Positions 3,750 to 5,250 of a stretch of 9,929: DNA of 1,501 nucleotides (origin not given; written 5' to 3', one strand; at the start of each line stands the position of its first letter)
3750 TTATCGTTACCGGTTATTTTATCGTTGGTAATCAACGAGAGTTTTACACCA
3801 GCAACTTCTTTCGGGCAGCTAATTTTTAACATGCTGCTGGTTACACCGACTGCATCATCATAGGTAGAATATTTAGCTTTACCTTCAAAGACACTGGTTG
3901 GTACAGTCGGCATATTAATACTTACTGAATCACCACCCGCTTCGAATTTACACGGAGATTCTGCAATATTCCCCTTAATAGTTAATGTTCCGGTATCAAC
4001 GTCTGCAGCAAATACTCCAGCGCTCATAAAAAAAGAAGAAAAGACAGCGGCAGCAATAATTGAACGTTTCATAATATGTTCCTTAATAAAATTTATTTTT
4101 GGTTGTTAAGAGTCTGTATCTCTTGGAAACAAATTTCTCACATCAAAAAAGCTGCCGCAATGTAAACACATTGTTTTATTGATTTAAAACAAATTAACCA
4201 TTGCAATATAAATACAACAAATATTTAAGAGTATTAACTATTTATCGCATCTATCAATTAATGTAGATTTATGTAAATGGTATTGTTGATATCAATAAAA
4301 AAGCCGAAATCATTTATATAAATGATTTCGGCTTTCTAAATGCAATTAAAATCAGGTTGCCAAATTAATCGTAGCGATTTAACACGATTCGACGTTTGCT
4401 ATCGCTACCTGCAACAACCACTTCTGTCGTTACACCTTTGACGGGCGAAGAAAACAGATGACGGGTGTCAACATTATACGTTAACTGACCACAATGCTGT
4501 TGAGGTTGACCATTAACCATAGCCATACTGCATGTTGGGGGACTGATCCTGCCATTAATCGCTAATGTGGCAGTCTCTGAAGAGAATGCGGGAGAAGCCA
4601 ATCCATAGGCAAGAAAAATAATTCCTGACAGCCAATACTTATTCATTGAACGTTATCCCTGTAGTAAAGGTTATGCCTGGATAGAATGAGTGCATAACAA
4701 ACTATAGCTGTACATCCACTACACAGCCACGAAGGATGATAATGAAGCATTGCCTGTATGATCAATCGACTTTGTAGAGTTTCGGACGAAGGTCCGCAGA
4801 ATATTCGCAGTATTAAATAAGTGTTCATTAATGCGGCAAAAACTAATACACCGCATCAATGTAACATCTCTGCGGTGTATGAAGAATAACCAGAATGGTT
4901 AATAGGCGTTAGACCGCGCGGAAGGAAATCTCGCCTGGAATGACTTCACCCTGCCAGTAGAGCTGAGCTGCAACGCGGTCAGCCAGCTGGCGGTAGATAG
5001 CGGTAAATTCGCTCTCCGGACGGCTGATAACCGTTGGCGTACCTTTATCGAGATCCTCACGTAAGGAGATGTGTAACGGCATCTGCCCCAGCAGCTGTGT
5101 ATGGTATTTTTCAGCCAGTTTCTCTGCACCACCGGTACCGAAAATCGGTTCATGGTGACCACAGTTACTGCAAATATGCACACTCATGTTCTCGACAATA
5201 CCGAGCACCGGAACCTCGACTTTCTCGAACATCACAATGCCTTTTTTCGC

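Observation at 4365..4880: yehE is an insulated single-gene unit encoding a small secreted protein next to the fimbrial operon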

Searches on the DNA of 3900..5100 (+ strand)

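Call 4: search_dna_similar(query=window:4073-4908:+, collection=ecoli_genomes, mode=near, max_rows=12, rows=spread)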
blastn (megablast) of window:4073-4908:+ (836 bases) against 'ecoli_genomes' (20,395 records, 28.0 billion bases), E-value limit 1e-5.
Records with a match: 5423; places in all: 8153; records where one place covers at least 80% of the query: 5309.
Genomes with a match: 5423 of 5426; with a place that covers at least 80% of the query: 5309. Places per genome that has any: lowest 1, median 2, highest 3. On chromosomes: 8152 places; on plasmids: 1.
Best place of each record, by identity: >=99% 2603; 95-99% 835; 90-95% 1614; 80-90% 371.
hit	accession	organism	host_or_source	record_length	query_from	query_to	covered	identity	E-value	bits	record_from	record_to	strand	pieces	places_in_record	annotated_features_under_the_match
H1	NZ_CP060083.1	Escherichia coli strain G1/2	Homo sapiens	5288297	1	836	100%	100.0%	0e+0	1544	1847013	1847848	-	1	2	yehE: YehE family protein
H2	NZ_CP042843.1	Escherichia coli strain JME67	not applicable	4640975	1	836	100%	99.8%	0e+0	1533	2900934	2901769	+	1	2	yehE: YehE family protein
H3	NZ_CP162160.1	Escherichia coli strain STS73-1-E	Rocket salad, import product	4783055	1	836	100%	99.8%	0e+0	1533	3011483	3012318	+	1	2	yehE: YehE family protein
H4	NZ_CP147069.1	Escherichia coli strain JKHS004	hospital wastewater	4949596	1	836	100%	99.6%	0e+0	1528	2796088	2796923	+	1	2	yehE: YehE family protein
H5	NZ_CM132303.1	Escherichia coli strain 2020N08-094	Homo sapiens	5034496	1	836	100%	99.5%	0e+0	1522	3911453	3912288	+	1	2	yehE: YehE family protein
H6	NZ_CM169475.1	Escherichia coli strain MARGA_4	Homo sapiens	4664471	1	836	100%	99.2%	0e+0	1506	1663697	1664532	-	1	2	yehE: YehE family protein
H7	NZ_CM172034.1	Escherichia coli strain CUVET25-1155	dog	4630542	1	836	100%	98.2%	0e+0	1461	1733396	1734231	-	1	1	yehE: YehE family protein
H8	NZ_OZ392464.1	Escherichia coli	Gallus gallus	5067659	1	836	100%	94.6%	0e+0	1297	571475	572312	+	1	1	yehE: YehE family protein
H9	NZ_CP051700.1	Escherichia coli strain SCU-125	Homo sapiens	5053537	1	836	100%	93.5%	0e+0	1245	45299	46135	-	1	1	yehE: YehE family protein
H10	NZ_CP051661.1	Escherichia coli strain 1162T7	Homo sapiens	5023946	1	836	100%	93.2%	0e+0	1229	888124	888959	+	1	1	yehE: YehE family protein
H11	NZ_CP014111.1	Escherichia coli strain FDAARGOS_144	Homo sapiens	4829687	1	836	100%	92.2%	0e+0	1179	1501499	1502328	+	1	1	yehE: DUF2574 family protein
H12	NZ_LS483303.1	Escherichia coli strain NCTC9967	missing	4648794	754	836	10%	97.6%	2e-30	143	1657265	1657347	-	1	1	none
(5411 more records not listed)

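Call 8: get_annotated_region(hit=H2, flank=5000)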
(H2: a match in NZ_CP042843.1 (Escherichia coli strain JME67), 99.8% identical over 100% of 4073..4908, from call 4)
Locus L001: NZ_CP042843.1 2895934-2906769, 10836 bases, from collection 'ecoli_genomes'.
description: Escherichia coli strain JME67 chromosome, complete genome
organism: Escherichia coli strain JME67 (NCBI taxid 562)
replicon: chromosome; assembly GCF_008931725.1
host: not applicable; source: not applicable; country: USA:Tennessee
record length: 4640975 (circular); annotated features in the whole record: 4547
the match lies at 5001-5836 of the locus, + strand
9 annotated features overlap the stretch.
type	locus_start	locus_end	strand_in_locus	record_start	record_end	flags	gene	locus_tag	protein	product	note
CDS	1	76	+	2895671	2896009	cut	rcnB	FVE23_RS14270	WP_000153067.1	Ni(II)/Co(II) efflux transporter accessory subunit RcnB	-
CDS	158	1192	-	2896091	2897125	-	yehA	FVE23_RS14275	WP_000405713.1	putative fimbrial-like adhesin protein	-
CDS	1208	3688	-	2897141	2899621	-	yehB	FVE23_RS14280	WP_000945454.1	fimbrial biogenesis outer membrane usher protein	-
CDS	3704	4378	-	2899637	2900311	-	yehC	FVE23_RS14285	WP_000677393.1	fimbria/pilus periplasmic chaperone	-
CDS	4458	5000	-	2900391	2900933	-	yehD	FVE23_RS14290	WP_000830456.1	fimbrial protein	-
CDS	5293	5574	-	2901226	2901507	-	yehE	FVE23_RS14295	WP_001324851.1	YehE family protein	-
CDS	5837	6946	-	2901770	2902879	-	apbC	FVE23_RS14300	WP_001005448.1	iron-sulfur cluster carrier protein ApbC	-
CDS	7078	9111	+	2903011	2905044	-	metG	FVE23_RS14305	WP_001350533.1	methionine--tRNA ligase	-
CDS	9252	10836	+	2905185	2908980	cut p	-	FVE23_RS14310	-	DUF4132 domain-containing protein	frameshifted; internal stop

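Call 19: search_rna_families(source=window, start=3900, end=5100, threshold=evalue, max_evalue=1)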
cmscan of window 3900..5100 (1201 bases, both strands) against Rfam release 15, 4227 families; matches with E-value up to 1: 8.
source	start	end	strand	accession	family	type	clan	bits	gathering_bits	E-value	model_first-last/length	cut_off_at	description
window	4294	4389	+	RF02310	TtnuHACA2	Gene; snRNA; snoRNA; HACA-box;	-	28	100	0.059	1-121/121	no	Tetrahymena snoRNA TtnuHACA2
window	4290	4346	+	RF00768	MIR405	Gene; miRNA;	-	27.5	102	0.023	1-83/83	no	MIR405 microRNA precursor family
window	4294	4341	-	RF04070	MIR6440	Gene; miRNA;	-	24.9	95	0.046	1-108/108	no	MIR6440 microRNA precursor family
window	4300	4335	+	RF03789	MIR5269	Gene; miRNA;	-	24.7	60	0.077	1-80/80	no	MIR5269 microRNA precursor family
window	4298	4335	-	RF03803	MIR1886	Gene; miRNA;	-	24.2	62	0.051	1-52/52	no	MIR1886 microRNA precursor family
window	4291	4344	-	RF03623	mir-1252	Gene; miRNA;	-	24.1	70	0.25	1-65/65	no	mir-1252 microRNA precursor family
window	4283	4365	+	RF00544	snopsi28S-3327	Gene; snRNA; snoRNA; HACA-box;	CL00021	22.1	70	0.23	1-143/143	no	Small nucleolar RNA psi28S-3327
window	4288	4347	+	RF00969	mir-556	Gene; miRNA;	-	21.2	84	0.55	1-88/88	no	mir-556 microRNA precursor family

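Call 45: search_rna_families(source=L008, start=3000, end=10100, threshold=gathering)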
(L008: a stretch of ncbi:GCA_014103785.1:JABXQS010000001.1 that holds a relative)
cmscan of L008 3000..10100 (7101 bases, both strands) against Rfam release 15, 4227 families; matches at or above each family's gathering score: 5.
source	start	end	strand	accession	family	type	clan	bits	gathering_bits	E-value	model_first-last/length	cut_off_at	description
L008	5720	8626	+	RF02541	LSU_rRNA_bacteria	Gene; rRNA;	CL00112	2869.4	50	0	1-2925/2925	no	Bacterial large subunit ribosomal RNA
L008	3799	5338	+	RF00177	SSU_rRNA_bacteria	Gene; rRNA;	CL00111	1569.7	50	0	1-1533/1533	no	Bacterial small subunit ribosomal RNA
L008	8692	8807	+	RF00001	5S_rRNA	Gene; rRNA;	CL00113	90.8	38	3.5e-19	1-120/120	no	5S ribosomal RNA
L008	5579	5712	+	RF01830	StyR-44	Gene;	-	90.3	54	1.9e-13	1-107/107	no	Salmonella enterica Typhi npcRNA 44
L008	5426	5497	+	RF00005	tRNA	Gene; tRNA;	CL00001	61.7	29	6.8e-12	1-71/71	no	tRNA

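Call 71: search_dna_similar(query=window:4073-4364:+, collection=ecoli_genomes, mode=near, max_rows=6)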
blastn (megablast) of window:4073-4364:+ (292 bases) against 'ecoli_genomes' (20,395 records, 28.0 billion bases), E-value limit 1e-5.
Records with a match: 5323; places in all: 8051; records where one place covers at least 80% of the query: 5274.
Genomes with a match: 5323 of 5426; with a place that covers at least 80% of the query: 5274. Places per genome that has any: lowest 1, median 2, highest 3. On chromosomes: 8050 places; on plasmids: 1.
Best place of each record, by identity: >=99% 1732; 95-99% 1378; 90-95% 778; 80-90% 1435.
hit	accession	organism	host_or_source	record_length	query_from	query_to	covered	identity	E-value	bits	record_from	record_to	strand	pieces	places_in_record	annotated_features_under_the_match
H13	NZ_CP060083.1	Escherichia coli strain G1/2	Homo sapiens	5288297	1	292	100%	100.0%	2e-150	540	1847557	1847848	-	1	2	none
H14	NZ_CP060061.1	Escherichia coli strain G6/7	Homo sapiens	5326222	1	292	100%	100.0%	2e-150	540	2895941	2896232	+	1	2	none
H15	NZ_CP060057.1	Escherichia coli strain G8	Homo sapiens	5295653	1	292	100%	100.0%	2e-150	540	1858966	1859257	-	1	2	none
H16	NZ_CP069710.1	Escherichia coli strain EA2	pig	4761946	1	292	100%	100.0%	2e-150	540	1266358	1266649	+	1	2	none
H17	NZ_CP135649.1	Escherichia coli strain TUM14664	missing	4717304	1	292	100%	99.7%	7e-149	534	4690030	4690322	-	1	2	none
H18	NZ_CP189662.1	Escherichia coli strain 102651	Homo sapiens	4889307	1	292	100%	99.7%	7e-149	534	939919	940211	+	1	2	none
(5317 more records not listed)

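Call 72: search_dna_similar(query=window:4073-4364:+, collection=ecoli_genomes, mode=near, max_rows=40, rows=spread)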
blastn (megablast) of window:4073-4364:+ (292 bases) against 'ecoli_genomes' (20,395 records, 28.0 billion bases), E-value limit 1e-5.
Records with a match: 5323; places in all: 8051; records where one place covers at least 80% of the query: 5274.
Genomes with a match: 5323 of 5426; with a place that covers at least 80% of the query: 5274. Places per genome that has any: lowest 1, median 2, highest 3. On chromosomes: 8050 places; on plasmids: 1.
Best place of each record, by identity: >=99% 1732; 95-99% 1378; 90-95% 778; 80-90% 1435.
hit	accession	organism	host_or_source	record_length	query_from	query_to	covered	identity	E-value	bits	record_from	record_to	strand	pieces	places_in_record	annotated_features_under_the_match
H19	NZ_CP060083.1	Escherichia coli strain G1/2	Homo sapiens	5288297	1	292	100%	100.0%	2e-150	540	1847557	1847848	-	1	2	none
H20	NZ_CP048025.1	Escherichia coli strain GZEC065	Homo sapiens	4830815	1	292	100%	99.7%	7e-149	534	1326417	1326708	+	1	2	none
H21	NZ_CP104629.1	Escherichia coli strain AHM21C2872I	In-house environment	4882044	1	292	100%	99.7%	7e-149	534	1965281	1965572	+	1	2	none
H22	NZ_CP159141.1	Escherichia coli strain 10034940-2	Homo sapiens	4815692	1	292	100%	99.7%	7e-149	534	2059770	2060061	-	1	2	none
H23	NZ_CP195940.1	Escherichia coli strain C10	Water sample from the Juan Diaz River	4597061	1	292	100%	99.7%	7e-149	534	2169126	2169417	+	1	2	none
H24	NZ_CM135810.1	Escherichia coli strain WGI31CT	green ice lettuce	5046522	1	292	100%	99.7%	7e-149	534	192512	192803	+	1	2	none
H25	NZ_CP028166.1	Escherichia coli strain CFSAN064036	poultry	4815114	1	292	100%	99.3%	3e-147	529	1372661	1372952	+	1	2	none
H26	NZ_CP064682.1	Escherichia coli K-12 strain BZKR2G40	not applicable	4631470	1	292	100%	99.3%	3e-147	529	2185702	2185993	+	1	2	none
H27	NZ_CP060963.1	Escherichia coli strain EC7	Homo sapiens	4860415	1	292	100%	99.3%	3e-147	529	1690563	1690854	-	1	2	none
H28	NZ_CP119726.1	Escherichia coli strain E16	chicken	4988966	1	292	100%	99.3%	3e-147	529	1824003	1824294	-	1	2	none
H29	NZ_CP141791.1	Escherichia coli strain BHD6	duck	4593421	1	292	100%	99.3%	3e-147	529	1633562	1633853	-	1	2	none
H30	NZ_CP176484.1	Escherichia coli strain N921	Homo sapiens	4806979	1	292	100%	99.3%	3e-147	529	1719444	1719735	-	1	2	none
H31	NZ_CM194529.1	Escherichia coli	pressure-relief and ventilation ...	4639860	1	292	100%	99.3%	3e-147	529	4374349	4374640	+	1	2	none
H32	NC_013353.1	Escherichia coli O103:H2 str. 12009 strain 12009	-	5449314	1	292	100%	99.0%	2e-145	523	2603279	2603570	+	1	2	none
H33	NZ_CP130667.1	Escherichia coli strain SM107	Homo sapiens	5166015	1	292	100%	99.0%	2e-145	523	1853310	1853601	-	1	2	none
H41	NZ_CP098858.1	Escherichia coli strain CUVET20-1573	Felis catus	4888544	1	292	100%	97.3%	4e-137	496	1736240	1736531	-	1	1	none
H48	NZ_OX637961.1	Escherichia coli O25b:H4-ST131 strain ST131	Homo sapiens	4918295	1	292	100%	89.0%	4e-97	363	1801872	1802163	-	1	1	none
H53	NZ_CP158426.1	Escherichia coli strain NRZ14408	Homo sapiens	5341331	1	279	96%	92.1%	1e-106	394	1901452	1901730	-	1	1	none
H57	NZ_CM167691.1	Escherichia coli strain NCCP 13894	Homo sapiens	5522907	7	269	90%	82.3%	2e-55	224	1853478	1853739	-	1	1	none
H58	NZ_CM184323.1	Escherichia coli strain ES9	Aquarana catesbeiana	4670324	260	292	11%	100.0%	2e-6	62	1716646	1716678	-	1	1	none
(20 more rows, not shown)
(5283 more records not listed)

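Call 73: get_annotated_region(hit=H58, flank=4000)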
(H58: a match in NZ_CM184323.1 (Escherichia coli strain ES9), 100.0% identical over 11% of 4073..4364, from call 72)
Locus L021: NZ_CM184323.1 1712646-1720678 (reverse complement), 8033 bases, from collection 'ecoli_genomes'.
description: Escherichia coli strain ES9 chromosome, whole genome shotgun sequence
organism: Escherichia coli strain ES9 (NCBI taxid 562)
replicon: chromosome; assembly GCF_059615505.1
host: Aquarana catesbeiana; source: frog farm sediment; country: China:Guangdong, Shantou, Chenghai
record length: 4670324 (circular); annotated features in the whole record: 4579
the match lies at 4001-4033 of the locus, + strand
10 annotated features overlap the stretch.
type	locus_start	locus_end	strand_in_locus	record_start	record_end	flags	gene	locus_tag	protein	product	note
CDS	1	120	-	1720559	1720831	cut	rcnR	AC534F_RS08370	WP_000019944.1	Ni(II)/Co(II)-binding transcriptional repressor RcnR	-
CDS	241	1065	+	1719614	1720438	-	rcnA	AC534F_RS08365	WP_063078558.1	nickel/cobalt efflux protein RcnA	-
CDS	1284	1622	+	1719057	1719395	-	rcnB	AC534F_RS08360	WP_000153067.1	Ni(II)/Co(II) efflux transporter accessory subunit RcnB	-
CDS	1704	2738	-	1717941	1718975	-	yehA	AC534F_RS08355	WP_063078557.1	putative fimbrial-like adhesin protein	-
CDS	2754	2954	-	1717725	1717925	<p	-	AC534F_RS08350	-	FimD/PapC C-terminal domain-containing protein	incomplete; partial in the middle of a contig; missing N-terminus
CDS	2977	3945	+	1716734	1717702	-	-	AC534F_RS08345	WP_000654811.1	IS5 family transposase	-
CDS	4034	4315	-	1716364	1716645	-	yehE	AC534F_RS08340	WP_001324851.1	YehE family protein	-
CDS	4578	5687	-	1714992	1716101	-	apbC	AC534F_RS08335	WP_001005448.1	iron-sulfur cluster carrier protein ApbC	-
CDS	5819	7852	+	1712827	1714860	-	metG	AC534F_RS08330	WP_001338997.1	methionine--tRNA ligase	-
CDS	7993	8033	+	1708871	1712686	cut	-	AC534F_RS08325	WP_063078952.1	DUF4132 domain-containing protein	-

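Call 74: get_annotated_region(hit=H57, flank=700)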
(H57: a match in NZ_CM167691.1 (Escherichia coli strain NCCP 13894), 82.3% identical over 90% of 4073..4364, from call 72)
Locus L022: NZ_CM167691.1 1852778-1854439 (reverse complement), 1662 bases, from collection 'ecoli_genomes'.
description: Escherichia coli strain NCCP 13894 chromosome, whole genome shotgun sequence
organism: Escherichia coli strain NCCP 13894 (NCBI taxid 562)
replicon: chromosome; assembly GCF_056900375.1
host: Homo sapiens; source: stool; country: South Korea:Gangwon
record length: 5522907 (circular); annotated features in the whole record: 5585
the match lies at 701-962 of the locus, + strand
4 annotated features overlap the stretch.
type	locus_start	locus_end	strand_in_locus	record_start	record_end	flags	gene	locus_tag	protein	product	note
CDS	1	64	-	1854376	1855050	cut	-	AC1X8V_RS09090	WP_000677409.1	fimbria/pilus periplasmic chaperone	-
CDS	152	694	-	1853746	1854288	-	-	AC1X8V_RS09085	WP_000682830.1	fimbrial protein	-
CDS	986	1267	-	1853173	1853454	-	-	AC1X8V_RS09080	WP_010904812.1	DUF2574 family protein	-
CDS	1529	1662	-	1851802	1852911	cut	apbC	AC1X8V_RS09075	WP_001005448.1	iron-sulfur cluster carrier protein ApbC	-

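Call 75: get_annotated_region(hit=H48, flank=700)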
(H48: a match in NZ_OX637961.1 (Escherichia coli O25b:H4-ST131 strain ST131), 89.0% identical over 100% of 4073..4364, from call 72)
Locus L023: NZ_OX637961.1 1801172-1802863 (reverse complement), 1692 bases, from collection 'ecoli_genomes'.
description: Escherichia coli O25b:H4-ST131 isolate 86 chromosome C, complete sequence
organism: Escherichia coli O25b:H4-ST131 strain ST131 (NCBI taxid 941322)
replicon: chromosome; assembly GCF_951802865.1
host: Homo sapiens; source: Urinary tract; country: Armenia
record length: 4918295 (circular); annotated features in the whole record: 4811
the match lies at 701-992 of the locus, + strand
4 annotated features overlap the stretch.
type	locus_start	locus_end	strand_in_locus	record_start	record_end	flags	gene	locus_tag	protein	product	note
CDS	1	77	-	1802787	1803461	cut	yehC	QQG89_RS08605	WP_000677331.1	fimbria/pilus periplasmic chaperone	-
CDS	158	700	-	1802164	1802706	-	yehD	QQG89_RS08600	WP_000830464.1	fimbrial protein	-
CDS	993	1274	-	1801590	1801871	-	yehE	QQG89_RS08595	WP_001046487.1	YehE family protein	-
CDS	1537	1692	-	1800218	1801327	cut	apbC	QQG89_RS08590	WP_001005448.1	iron-sulfur cluster carrier protein ApbC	-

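Call 76: get_annotated_region(hit=H53, flank=700)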
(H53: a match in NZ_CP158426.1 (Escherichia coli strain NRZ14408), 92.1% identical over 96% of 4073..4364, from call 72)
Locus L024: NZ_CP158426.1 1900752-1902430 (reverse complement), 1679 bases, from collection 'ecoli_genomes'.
description: Escherichia coli strain NRZ14408 chromosome, complete genome
organism: Escherichia coli strain NRZ14408 (NCBI taxid 562)
replicon: chromosome; assembly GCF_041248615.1
host: Homo sapiens; source: wound swab; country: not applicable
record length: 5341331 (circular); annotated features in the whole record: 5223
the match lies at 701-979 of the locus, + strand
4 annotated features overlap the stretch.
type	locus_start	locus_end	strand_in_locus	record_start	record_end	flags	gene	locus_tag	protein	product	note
CDS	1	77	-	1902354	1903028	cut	yehC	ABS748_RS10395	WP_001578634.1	fimbria/pilus periplasmic chaperone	-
CDS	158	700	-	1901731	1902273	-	yehD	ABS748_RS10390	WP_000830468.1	fimbrial protein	-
CDS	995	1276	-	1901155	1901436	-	yehE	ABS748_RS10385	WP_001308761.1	YehE family protein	-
CDS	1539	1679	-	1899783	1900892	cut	apbC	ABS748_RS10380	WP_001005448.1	iron-sulfur cluster carrier protein ApbC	-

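Call 77: get_annotated_region(hit=H41, flank=700)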
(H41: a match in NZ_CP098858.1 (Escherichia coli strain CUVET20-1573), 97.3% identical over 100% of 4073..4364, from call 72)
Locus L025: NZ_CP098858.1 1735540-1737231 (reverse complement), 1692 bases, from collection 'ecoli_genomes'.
description: Escherichia coli strain CUVET20-1573 chromosome, complete genome
organism: Escherichia coli strain CUVET20-1573 (NCBI taxid 562)
replicon: chromosome; assembly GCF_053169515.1
host: Felis catus; source: urine; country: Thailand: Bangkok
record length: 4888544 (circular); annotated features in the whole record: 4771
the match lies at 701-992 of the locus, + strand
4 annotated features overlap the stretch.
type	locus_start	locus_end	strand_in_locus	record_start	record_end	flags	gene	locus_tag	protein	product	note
CDS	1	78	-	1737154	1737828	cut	yehC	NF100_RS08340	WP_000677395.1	fimbria/pilus periplasmic chaperone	-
CDS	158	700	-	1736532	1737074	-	yehD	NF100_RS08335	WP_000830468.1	fimbrial protein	-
CDS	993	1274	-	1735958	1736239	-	yehE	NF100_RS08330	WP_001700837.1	YehE family protein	-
CDS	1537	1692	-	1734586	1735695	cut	apbC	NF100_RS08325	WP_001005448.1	iron-sulfur cluster carrier protein ApbC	-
